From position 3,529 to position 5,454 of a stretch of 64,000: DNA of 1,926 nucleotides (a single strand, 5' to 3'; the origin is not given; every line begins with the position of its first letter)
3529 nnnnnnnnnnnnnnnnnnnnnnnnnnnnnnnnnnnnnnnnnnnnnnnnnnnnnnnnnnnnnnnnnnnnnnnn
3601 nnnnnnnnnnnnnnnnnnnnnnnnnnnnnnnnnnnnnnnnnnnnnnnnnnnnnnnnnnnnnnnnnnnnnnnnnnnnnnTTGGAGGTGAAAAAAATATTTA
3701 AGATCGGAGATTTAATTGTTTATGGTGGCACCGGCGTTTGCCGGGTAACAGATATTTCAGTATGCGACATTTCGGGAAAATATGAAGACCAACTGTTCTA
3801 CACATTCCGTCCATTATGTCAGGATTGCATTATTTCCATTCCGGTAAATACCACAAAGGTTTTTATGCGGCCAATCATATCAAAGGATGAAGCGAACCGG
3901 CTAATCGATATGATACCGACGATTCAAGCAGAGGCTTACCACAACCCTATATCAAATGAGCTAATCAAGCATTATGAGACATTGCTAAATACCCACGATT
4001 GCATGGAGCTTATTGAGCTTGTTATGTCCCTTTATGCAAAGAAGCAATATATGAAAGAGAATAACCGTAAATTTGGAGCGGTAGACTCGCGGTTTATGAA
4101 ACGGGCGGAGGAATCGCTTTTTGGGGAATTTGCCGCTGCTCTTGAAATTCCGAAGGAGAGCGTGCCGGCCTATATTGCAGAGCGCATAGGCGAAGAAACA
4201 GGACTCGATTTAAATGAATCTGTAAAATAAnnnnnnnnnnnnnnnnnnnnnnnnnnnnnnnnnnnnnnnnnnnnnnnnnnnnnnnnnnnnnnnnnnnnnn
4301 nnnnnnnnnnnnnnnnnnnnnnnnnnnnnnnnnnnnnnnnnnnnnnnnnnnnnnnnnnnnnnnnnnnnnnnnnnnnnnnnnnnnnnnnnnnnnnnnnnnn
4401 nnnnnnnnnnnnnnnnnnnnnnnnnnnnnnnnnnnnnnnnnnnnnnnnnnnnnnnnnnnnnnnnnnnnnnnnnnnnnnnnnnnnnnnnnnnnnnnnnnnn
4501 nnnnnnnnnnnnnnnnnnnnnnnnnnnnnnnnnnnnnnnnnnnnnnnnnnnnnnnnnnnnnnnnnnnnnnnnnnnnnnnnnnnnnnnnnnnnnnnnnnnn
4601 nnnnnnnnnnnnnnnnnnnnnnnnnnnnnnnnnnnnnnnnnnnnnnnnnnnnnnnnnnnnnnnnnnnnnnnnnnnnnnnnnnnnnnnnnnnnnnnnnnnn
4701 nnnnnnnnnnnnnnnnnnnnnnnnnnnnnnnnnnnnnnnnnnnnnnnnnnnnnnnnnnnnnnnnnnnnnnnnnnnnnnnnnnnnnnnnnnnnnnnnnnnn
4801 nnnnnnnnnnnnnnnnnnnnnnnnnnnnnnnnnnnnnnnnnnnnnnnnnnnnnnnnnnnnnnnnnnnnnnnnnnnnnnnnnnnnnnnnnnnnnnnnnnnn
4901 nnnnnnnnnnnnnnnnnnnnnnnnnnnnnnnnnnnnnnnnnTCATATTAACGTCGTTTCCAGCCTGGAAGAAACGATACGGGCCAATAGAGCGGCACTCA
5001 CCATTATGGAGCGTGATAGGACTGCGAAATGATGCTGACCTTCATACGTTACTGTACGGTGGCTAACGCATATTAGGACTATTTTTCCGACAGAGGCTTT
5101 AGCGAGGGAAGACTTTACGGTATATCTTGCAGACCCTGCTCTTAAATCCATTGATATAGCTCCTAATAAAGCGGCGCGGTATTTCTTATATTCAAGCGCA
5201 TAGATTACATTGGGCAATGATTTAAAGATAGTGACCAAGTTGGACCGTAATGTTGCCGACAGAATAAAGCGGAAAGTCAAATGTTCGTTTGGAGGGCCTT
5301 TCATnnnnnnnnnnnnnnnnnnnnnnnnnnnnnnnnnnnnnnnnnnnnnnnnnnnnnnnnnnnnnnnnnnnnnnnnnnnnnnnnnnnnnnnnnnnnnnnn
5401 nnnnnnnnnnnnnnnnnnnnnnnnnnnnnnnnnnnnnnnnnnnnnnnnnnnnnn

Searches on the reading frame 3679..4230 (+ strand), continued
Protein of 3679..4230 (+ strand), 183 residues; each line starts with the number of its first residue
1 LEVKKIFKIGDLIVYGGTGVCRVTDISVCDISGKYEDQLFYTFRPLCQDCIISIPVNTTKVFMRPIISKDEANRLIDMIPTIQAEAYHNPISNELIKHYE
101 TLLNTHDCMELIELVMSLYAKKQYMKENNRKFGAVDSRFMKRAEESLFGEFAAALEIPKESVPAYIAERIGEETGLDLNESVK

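Call 66: find_encoding_contigs(protein=P0014, flank=6000, max_places=3)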
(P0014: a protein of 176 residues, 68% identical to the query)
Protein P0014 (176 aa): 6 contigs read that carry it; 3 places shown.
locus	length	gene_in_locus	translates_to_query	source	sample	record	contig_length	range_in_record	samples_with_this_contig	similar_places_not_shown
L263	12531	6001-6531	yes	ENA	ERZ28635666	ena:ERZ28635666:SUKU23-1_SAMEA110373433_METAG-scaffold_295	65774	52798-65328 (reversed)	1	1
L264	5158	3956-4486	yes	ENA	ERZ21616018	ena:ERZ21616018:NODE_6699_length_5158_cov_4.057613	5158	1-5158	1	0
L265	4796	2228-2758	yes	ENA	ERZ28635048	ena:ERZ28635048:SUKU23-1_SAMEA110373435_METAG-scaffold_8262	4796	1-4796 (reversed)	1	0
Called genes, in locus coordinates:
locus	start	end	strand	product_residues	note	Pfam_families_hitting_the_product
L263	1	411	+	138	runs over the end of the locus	PF01243:PNPOx_N, PF16242:Pyrid_ox_like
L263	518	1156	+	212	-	PF01209:Ubie_methyltran, PF05219:DREV (weak), PF13489:Methyltransf_23, PF06080:DUF938 (weak), PF13649:Methyltransf_25, PF13847:Methyltransf_31, PF08241:Methyltransf_11, PF08242:Methyltransf_12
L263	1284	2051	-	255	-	PF01869:BcrAD_BadFG, PF02782:FGGY_C (faint)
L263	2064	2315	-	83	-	PF11823:Se_S_carrier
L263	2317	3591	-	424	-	PF06050:HGD-D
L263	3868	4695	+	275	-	PF00588:SpoU_methylase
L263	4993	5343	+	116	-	PF04237:YjbR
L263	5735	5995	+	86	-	-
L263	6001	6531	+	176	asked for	PF02559:CarD_TRCF_RID (faint)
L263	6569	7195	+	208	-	PF23894:LD_SV2 (faint), PF13576:Pentapeptide_3 (faint), PF13599:Pentapeptide_4, PF00805:Pentapeptide (weak), PF13599:Pentapeptide_4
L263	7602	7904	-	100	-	-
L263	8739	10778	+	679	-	PF17191:RecG_wedge, PF00270:DEAD, PF04851:ResIII (weak), PF07517:SecA_DEAD (weak), PF00271:Helicase_C, PF19833:RecG_dom3_C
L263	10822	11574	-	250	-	PF01996:F420_ligase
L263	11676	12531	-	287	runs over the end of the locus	PF00892:EamA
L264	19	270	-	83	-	PF11823:Se_S_carrier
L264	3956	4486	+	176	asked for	PF02559:CarD_TRCF_RID (faint)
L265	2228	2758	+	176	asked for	PF02559:CarD_TRCF_RID (faint)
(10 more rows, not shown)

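Call 78: search_protein_families(library=phrogs, max_evalue=0.01, proteins=[window:3685-4230:+, L083:8521-8913:+, L085:7744-8004:+, L083:8910-9398:+, L258:6521-6913:+, L258:6001-6537:+])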
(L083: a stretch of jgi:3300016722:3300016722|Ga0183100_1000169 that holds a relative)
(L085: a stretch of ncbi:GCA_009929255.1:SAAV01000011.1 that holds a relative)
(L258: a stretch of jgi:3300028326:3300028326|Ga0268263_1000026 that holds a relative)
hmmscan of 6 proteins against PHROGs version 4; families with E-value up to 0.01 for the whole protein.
window:3685-4230:+ (181 aa): 0 families

L083:8521-8913:+ (130 aa): 1 family
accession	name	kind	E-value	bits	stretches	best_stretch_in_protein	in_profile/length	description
phrog_18347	-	unknown function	0.0096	16.1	0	38-105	264-329/397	-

L085:7744-8004:+ (86 aa): 1 family
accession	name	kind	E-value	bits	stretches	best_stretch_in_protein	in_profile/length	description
phrog_27214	-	unknown function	1.6e-12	48.5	1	22-77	11-70/70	-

L083:8910-9398:+ (162 aa): 0 families

L258:6521-6913:+ (130 aa): 0 families

L258:6001-6537:+ (178 aa): 0 families

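Call 79: search_protein_families(library=padloc, max_evalue=0.01, proteins=[window:3685-4230:+, L083:8521-8913:+, L085:7744-8004:+, L083:8910-9398:+, L258:6521-6913:+, L258:6001-6537:+])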
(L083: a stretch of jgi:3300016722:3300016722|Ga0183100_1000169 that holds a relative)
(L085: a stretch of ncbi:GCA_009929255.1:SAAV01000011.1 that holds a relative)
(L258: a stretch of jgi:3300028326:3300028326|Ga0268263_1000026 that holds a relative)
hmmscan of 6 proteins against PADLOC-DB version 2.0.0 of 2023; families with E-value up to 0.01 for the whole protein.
window:3685-4230:+ (181 aa): 0 families

L083:8521-8913:+ (130 aa): 0 families

L085:7744-8004:+ (86 aa): 0 families

L083:8910-9398:+ (162 aa): 0 families

L258:6521-6913:+ (130 aa): 1 family
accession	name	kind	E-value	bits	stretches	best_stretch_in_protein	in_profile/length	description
PDLC04447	PDC-M14A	-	0.0087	14.4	0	7-102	23-121/152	-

L258:6001-6537:+ (178 aa): 0 families
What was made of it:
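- Tried and rejected: There were no PHROG or PADLOC hits for the CarD-like protein (calls 78, 79).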

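Call 82: predict_structure(alignment_id=A5)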
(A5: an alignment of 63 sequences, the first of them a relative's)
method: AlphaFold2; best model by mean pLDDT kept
length: 181 residues; sequences in the alignment: 63
mean_pLDDT: 89.0   pTM: 0.84
mean pLDDT of the five models: 89.0, 88.1, 87.2, 86.2, 85.1
residues with pLDDT >= 90: 133; 70-90: 29; 50-70: 17; < 50: 2
segments of 3 or more residues with pLDDT < 50: none
pLDDT, mean of each block of 10 residues (from residue 1): 86 93 84 81 93 91 97 94 80 93 94 94 93 95 96 97 89 56 41
secondary structure, 60 per line:
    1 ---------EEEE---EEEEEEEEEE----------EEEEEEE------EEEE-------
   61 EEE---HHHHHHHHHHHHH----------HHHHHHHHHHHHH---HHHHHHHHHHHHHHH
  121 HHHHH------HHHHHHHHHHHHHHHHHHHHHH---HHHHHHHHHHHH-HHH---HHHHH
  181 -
elements in order: E10-13 E17-26 E37-43 E50-53 E61-63 H67-79 H90-102 H106-125 H132-153 H157-168 H176-180

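Call 84: fold_search(model_id=the predicted structure, library=pdb)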
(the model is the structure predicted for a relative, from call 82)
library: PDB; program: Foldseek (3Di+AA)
matches with E <= 10: 390; with E <= 0.001: 10
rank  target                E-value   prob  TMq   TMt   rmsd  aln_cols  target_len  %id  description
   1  4l5g_B                1.5e-08  1.00  0.70  0.77   3.4       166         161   19  Crystal structure of Thermus thermophilus CarD (released 2013-07-31)
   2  4l5g_A                1.6e-08  1.00  0.72  0.79   3.0       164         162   19  Crystal structure of Thermus thermophilus CarD (released 2013-07-31)
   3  8hvr_H                2.6e-08  1.00  0.69  0.77   3.7       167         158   20  Cryo-EM structure of AfsR-dependent transcription activation complex with afsS promoter (released 2023-12-27)
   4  9e87_M                2.8e-07  1.00  0.63  0.71   4.0       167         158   20  De Novo Mycobacterium tuberculosis transcription initiation pre-RPO promoter complex with open Beta' clamp (RNA Polyme (released 2025-10-01)
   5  4xax_B                3.7e-07  1.00  0.71  0.80   3.1       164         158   19  Crystal structure of Thermus thermophilus CarD in complex with the Thermus aquaticus RNA polymerase beta1 domain (released 2015-09-16)
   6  4kbm_B                4.4e-07  1.00  0.43  0.51  10.5       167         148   21  Structure of the Mtb CarD/RNAP Beta subunit B1-B2 domains complex (released 2013-10-02)
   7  6edt_M                4.9e-07  1.00  0.70  0.78   3.3       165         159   22  Mycobacterium tuberculosis RNAP open promoter complex with RbpA/CarD and AP3 promoter (released 2018-11-21)
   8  4mfr                  2.9e-05  1.00  0.38  0.41  14.8       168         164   20  Crystal structure of Mycobacterium tuberculosis CarD (released 2013-11-06)
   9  4ilu                  4.3e-05  1.00  0.38  0.41  14.9       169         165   20  Crystal structure of Mycobacterium tuberculosis CarD (released 2013-10-30)
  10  7kim_M                7.8e-04  1.00  0.61  0.79   3.2       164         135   20  Mycobacterium tuberculosis WT RNAP transcription closed promoter complex with WhiB7 transcription factor (released 2021-04-21)
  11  2lqk_MODEL_1_A        1.1e-02  1.00  0.31  0.71   2.6        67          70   24  NMR solution structure of the N-terminal domain of the CdnL protein from Thermus thermophilus (released 2012-08-01)
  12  2lt3_MODEL_1_A        2.5e-02  1.00  0.43  0.64   3.6       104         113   14  Solution NMR structure of the C-terminal domain of CdnL from Myxococcus xanthus (released 2013-11-13)
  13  8cd4                  2.9e-02  0.99  0.23  0.28   5.7        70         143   16  structure of HEX-1 from N. crassa crystallized in cellulo (cytosol), diffracted at 100K and resolved using CrystFEL (released 2024-02-21)
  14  4ld6                  3.3e-02  0.99  0.25  0.37  10.1        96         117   10  PWWP domain of human PWWP Domain-Containing Protein 2B (released 2013-07-17)
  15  6aca                  3.9e-02  0.80  0.28  0.05  15.5       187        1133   10  Crystal structure of Mycobacterium tuberculosis Mfd at 3.6 A resolution (released 2019-08-28)
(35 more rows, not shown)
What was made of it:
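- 3685..4230 (+): CarD-fold gene, 181 aa with a GTG start, from a subfamily lacking the Trp wedge; intact. AlphaFold2 model with pLDDT 89; Foldseek TM 0.72/0.79 to T. thermophilus CarD 4L5G (calls 82, 84).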

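Call 86: find_related_loci(query=A5, collection=viral_contigs, flank=8000)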
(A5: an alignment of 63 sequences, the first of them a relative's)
Query A5 (181 aa) in viral_contigs; peptide patterns used: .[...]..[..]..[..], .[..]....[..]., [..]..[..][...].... (x = any residue, [..] = any of these).
64 stretches matched a pattern, but none encodes a relative of the query by tblastn (E <= 1e-3).

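Call 88: search_dna_similar(query=window:3685-4230:+, collection=plasmids, mode=protein, max_evalue=0.00001, max_rows=12)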
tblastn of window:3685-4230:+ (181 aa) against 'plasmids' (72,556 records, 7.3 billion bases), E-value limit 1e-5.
Records with a match: 3; places in all: 3; records where one place covers at least 80% of the query: 3.
Best place of each record, by identity: <60% 3.
By first word of the organism name: Subdoligranulum 1; Peptoclostridium 1; Roseburia 1.
By predicted mobility (MOB-suite, as given by PLSDB): non-mobilizable 3.
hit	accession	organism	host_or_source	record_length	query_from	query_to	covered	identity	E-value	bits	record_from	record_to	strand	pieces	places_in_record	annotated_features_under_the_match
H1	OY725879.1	Subdoligranulum variabile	-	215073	4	170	92%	39.9%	1e-32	129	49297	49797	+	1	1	none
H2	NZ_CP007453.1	Peptoclostridium acidaminophilum DSM 3953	black mud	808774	4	169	92%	31.8%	2e-13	74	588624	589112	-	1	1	CarD family transcriptional regulator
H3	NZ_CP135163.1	Roseburia sp. 831b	Sus scrofa domesticus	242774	4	166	90%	29.3%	1e-14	78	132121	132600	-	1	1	CarD family transcriptional regulator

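Call 89: search_dna_similar(query=window:3685-4230:+, collection=phages, mode=protein, max_evalue=0.00001, max_rows=12)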
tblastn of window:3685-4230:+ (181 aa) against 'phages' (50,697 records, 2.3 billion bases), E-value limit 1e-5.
Records with a match: 6; places in all: 6; records where one place covers at least 80% of the query: 6.
Best place of each record, by identity: <60% 6.
By first word of the organism name: Bacteriophage 6.
By host as written in the record: - 6.
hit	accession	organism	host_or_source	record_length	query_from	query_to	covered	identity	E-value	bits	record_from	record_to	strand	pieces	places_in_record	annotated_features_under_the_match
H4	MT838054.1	Bacteriophage sp.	human fecal samples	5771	4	166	90%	35.0%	5e-27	112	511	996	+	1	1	record has no annotation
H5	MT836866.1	Bacteriophage sp.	human fecal samples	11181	1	164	91%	34.1%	5e-29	117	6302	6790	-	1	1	record has no annotation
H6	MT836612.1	Bacteriophage sp.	human fecal samples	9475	4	167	91%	33.3%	6e-22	97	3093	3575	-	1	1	record has no annotation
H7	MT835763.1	Bacteriophage sp.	human fecal samples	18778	5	168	91%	29.0%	5e-9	60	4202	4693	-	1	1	record has no annotation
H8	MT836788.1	Bacteriophage sp.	human fecal samples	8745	4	173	94%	27.6%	1e-16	82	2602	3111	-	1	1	record has no annotation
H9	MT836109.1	Bacteriophage sp.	human fecal samples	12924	5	168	91%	26.9%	1e-10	65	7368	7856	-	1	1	record has no annotation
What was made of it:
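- Tried and rejected: The GenBank phage and plasmid collections hold only 27-40% identical proteins (calls 88, 89).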

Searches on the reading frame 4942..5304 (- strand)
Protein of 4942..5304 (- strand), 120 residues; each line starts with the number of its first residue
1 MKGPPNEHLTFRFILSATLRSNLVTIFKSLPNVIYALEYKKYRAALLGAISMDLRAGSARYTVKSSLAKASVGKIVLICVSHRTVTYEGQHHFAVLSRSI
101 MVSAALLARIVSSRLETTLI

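Call 7: search_protein_families(library=pfam, proteins=[window:4942-5304:-], max_evalue=0.01)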
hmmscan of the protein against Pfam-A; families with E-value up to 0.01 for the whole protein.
window:4942-5304:- (120 aa): 0 families

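Call 54: search_protein_representatives(protein=window:4942-5304:-)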
Query: 120 residues. Proteins with E-value up to 0.001 (for the whole library): 6; up to 1e-10: 1; up to 1e-30: 1. The best 6 are listed.
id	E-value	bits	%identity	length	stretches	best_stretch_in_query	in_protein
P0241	2.8e-68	242.8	100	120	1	1-120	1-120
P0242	1.4e-06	44.7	32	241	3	54-106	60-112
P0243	2.0e-06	44.2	29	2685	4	52-105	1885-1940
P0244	4.2e-06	43.1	34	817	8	56-97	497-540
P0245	2.1e-05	40.9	31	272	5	24-82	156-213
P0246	3.4e-04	37.0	36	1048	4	51-95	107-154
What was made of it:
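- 4426..5476 (.): Non-coding debris with no detectable gene, pseudogene or RNA family. The 120-aa ORF at 4942-5304 has no real homologue among 1.84 billion representatives (call 54).
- Tried and rejected: I rejected it as a gene (call 54).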

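Call 78: search_protein_families(library=phrogs, max_evalue=0.01, proteins=[window:4942-5304:-])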
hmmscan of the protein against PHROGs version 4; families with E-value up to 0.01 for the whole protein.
window:4942-5304:- (120 aa): 0 families
